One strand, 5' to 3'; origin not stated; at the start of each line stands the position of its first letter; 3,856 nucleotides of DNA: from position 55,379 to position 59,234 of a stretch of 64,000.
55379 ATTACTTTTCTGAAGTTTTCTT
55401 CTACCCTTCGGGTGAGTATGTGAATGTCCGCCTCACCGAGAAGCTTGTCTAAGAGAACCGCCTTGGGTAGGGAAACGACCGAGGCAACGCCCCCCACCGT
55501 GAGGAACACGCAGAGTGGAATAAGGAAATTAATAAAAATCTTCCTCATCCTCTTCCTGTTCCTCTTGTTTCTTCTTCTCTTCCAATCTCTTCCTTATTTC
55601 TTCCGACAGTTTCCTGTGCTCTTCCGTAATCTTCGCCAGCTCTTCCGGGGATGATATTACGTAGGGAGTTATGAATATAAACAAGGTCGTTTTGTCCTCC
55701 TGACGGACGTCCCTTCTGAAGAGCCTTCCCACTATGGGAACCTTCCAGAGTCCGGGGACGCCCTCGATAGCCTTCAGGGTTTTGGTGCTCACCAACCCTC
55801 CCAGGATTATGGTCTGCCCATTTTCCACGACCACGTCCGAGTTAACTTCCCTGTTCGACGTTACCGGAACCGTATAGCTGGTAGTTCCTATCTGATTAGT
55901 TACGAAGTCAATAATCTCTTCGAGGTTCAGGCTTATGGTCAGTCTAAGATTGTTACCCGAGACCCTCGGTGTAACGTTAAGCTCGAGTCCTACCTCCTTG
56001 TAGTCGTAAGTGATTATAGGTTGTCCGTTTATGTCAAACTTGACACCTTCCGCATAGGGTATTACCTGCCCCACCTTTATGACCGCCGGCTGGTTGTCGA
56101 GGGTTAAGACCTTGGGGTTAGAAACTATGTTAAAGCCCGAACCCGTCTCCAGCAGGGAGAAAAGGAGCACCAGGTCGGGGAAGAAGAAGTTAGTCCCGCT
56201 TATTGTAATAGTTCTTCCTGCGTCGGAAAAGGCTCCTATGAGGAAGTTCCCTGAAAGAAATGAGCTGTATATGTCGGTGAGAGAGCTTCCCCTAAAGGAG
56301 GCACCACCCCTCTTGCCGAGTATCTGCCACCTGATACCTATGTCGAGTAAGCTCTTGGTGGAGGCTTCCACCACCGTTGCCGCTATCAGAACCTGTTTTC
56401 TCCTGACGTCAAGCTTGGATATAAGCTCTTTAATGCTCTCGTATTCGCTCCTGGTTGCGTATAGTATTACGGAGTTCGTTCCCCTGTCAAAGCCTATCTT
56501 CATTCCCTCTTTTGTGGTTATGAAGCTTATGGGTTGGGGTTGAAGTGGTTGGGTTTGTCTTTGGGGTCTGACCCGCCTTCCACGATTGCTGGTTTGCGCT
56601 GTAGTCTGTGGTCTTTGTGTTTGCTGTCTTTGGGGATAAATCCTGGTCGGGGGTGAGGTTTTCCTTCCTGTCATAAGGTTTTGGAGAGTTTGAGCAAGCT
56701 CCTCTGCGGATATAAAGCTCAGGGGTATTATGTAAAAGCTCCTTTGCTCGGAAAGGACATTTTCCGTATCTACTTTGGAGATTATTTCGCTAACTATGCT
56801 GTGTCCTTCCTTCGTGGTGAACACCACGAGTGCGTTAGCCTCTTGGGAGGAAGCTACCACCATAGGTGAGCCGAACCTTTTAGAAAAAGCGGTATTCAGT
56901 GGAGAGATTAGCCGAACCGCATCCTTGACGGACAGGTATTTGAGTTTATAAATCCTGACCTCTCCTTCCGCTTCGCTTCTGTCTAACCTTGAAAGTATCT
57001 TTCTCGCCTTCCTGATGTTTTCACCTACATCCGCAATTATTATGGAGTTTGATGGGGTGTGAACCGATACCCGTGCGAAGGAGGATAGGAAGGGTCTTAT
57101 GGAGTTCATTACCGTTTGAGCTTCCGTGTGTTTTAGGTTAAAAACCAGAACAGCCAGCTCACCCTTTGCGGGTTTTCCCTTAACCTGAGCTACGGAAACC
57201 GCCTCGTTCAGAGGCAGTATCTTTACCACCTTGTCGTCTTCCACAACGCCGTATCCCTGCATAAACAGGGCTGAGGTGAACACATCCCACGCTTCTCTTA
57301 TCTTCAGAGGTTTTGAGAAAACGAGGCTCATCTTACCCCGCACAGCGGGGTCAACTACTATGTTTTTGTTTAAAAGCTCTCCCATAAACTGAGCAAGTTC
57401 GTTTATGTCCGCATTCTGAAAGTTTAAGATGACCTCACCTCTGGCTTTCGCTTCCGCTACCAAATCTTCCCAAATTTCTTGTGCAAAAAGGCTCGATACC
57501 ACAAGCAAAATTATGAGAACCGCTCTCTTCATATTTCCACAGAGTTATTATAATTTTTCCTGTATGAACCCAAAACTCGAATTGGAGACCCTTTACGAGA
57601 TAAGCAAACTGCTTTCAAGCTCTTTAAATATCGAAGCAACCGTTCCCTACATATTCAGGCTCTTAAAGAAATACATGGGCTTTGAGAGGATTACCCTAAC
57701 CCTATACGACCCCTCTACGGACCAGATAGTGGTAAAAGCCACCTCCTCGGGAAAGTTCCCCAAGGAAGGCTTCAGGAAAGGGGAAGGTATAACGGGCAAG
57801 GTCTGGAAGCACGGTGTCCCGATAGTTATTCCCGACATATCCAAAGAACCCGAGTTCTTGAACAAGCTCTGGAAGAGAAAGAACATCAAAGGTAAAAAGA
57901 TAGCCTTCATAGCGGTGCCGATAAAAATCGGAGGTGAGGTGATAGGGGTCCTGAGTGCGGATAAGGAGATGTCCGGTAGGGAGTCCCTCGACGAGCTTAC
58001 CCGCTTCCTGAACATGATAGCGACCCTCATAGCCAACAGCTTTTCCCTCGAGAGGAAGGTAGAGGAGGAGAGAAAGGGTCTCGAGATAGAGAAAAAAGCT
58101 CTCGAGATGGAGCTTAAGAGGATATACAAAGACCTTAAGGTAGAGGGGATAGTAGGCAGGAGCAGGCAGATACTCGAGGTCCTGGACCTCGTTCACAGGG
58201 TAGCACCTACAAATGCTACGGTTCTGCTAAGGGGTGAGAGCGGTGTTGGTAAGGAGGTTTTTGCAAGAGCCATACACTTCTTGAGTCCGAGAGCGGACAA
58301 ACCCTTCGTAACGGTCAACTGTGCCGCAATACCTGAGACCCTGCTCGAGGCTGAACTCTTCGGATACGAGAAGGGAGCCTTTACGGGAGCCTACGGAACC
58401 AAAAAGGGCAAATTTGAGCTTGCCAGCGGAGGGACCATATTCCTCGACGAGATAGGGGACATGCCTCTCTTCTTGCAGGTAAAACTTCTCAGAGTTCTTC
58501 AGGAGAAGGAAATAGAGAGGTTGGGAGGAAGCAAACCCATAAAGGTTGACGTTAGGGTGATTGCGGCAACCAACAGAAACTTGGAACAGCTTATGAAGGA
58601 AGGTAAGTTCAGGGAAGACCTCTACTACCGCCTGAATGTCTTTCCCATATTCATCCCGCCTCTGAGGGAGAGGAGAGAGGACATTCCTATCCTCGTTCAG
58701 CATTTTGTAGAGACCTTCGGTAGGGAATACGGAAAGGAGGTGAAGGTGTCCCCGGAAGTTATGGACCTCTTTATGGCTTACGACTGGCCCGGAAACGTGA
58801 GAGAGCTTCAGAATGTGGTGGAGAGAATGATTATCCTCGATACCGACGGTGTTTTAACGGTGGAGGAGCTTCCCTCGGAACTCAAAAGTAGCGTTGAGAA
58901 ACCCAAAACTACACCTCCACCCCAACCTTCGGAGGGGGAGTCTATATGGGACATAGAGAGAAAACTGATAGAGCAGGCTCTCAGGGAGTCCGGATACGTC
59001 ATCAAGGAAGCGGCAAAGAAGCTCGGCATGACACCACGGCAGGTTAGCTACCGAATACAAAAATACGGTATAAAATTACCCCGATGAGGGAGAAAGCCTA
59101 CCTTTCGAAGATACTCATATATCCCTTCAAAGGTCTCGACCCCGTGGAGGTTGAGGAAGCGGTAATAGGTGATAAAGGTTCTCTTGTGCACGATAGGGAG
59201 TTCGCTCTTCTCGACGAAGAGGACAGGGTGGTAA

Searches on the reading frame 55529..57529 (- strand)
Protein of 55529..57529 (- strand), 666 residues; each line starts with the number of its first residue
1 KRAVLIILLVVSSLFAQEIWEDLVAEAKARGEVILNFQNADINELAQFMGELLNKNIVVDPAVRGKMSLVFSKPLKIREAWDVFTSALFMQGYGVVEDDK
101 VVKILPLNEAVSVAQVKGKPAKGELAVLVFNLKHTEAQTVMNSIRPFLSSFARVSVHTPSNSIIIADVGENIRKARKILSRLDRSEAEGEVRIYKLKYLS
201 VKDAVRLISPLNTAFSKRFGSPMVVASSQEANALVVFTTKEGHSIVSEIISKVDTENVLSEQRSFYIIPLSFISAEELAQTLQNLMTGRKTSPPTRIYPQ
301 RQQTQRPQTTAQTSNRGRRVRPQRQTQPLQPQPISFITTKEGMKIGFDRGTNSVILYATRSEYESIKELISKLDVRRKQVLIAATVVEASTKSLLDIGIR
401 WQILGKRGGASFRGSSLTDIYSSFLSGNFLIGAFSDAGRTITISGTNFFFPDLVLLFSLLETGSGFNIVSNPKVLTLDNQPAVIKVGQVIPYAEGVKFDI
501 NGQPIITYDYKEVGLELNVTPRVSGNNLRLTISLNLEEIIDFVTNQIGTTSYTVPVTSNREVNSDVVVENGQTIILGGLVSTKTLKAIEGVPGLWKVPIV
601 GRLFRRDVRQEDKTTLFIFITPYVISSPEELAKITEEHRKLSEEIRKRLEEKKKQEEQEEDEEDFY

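Call 32: search_protein_families(library=pfam, proteins=[window:55529-57529:-], max_evalue=0.001)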
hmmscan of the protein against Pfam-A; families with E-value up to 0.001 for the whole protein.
window:55529-57529:- (666 aa): 3 families
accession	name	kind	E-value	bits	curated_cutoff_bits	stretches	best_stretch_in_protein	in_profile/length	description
PF00263.26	Secretin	-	6.4e-42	143.5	27.5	1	460-625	2-168/169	Bacterial type II and III secretion system protein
PF03958.22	Secretin_N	-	5.9e-31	106.9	28.2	3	267-379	3-69/69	Bacterial type II/III secretion system short domain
PF21305.2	type_II_gspD_N0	-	1e-22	80.1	27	1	35-104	1-71/71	GspD-like, N0 domain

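Call 48: search_protein_families(library=ncbifam, proteins=[window:55529-57529:-], max_evalue=0.001)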
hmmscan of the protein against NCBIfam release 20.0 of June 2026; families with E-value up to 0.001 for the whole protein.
window:55529-57529:- (666 aa): 9 families
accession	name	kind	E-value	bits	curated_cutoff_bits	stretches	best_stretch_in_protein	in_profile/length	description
TIGR02517.1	type_II_gspD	equivalog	2.4e-140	468.9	351.35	1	35-635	1-600/600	type II secretion system secretin GspD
TIGR02515.1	IV_pilus_PilQ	subfamily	6.7e-61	206.6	284.35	2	267-625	101-427/428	type IV pilus secretin PilQ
NF010083.0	PRK13568.1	equivalog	6e-43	147.2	554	2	341-626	151-418/419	DNA uptake porin HofQ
TIGR02519.1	pilus_MshL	equivalog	4.7e-38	130.9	250.2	1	348-625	4-290/290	pilus (MSHA type) biogenesis protein MshL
TIGR02516.1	type_III_yscC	equivalog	8.3e-37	126.8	238.45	1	340-626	196-462/463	type III secretion system outer membrane ring subunit SctC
NF007851.2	PRK10560.1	exception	1.3e-33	116.4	598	1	345-626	146-410/412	DNA uptake porin HofQ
NF011873.0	PRK15346.1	equivalog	1e-21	77.2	524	1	345-616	238-485/499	EscC/YscC/HrcC family type III secretion system outer membrane ring protein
NF042912.1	Amuc_1098_fam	equivalog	1.4e-19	69.6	750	1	547-625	718-796/805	Amuc_1098 family type IV pilus outer membrane protein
TIGR02520.1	pilus_B_mal_scr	equivalog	1.8e-07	30.1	287.65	1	363-623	257-512/513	PilN family type IVB pilus formation outer membrane protein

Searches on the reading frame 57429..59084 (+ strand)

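Call 48: search_protein_families(library=ncbifam, proteins=[window:57429-59084:+], max_evalue=0.001)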
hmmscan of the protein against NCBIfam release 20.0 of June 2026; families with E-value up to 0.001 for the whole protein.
window:57429-59084:+ (552 aa): 28 families (the best 25 are shown)
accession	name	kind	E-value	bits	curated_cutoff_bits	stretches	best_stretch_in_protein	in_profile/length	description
TIGR01817.1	nifA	equivalog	6.1e-160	533.5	528.85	2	50-494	2-451/534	nif-specific transcriptional activator NifA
NF041552.1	TF_PrdR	equivalog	1.2e-122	410.2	795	1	152-547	205-577/577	sigma-54 dependent transcriptional regulator PrdR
NF008469.0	PRK11361.1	equivalog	4.2e-110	368.6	714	1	220-549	127-457/461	acetoacetate metabolism transcriptional regulator AtoC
NF003451.0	PRK05022.1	equivalog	9.7e-105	351.2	476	1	161-540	116-502/512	nitric oxide reductase transcriptional regulator NorR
TIGR02915.1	PEP_resp_reg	equivalog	6.2e-103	345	502.6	1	225-549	122-445/445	PEP-CTERM-box response regulator transcription factor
TIGR01818.1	ntrC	equivalog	1.1e-100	337.6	558.6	1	237-491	132-387/463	nitrogen regulation protein NR(I)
NF038308.1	RNA_repair_RtcR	equivalog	6.3e-99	332.2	650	1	234-549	175-519/530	RNA repair transcriptional activator RtcR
NF011958.0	PRK15429.1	equivalog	3.5e-96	323.4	830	1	157-549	296-687/692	formate hydrogenlyase transcriptional activator FlhA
NF041906.1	V4R_TF_MobR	exception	1.2e-95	321.1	999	1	232-546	225-544/544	phenol degradation transcriptional regulator MobR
NF049963.1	RespRegFlgRCampy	domain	7.2e-95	318.3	750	1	215-547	110-428/429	fla regulon two-component system response regulator FlgR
NF007689.0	PRK10365.1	equivalog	2.3e-92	310.1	760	1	240-538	140-434/441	sigma-54-dependent response regulator transcription factor ZraR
NF050807.1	TransRegFlbDCaul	equivalog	9.2e-92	308.2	750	1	241-546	120-438/454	sigma-54-dependent transcriptional regulator FlbD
TIGR02329.1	propionate_PrpR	equivalog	2.7e-89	300.2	499.2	1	236-535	209-516/526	propionate catabolism operon regulatory protein PrpR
TIGR02974.1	phageshock_pspF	equivalog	1.1e-87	294.4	443.55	1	241-478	1-240/336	phage shock protein operon transcriptional activator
NF041946.1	LuxO_transreg_Vib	equivalog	8.4e-87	291.9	800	1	228-545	122-459/463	quorum-sensing sigma-54 dependent transcriptional regulator LuxO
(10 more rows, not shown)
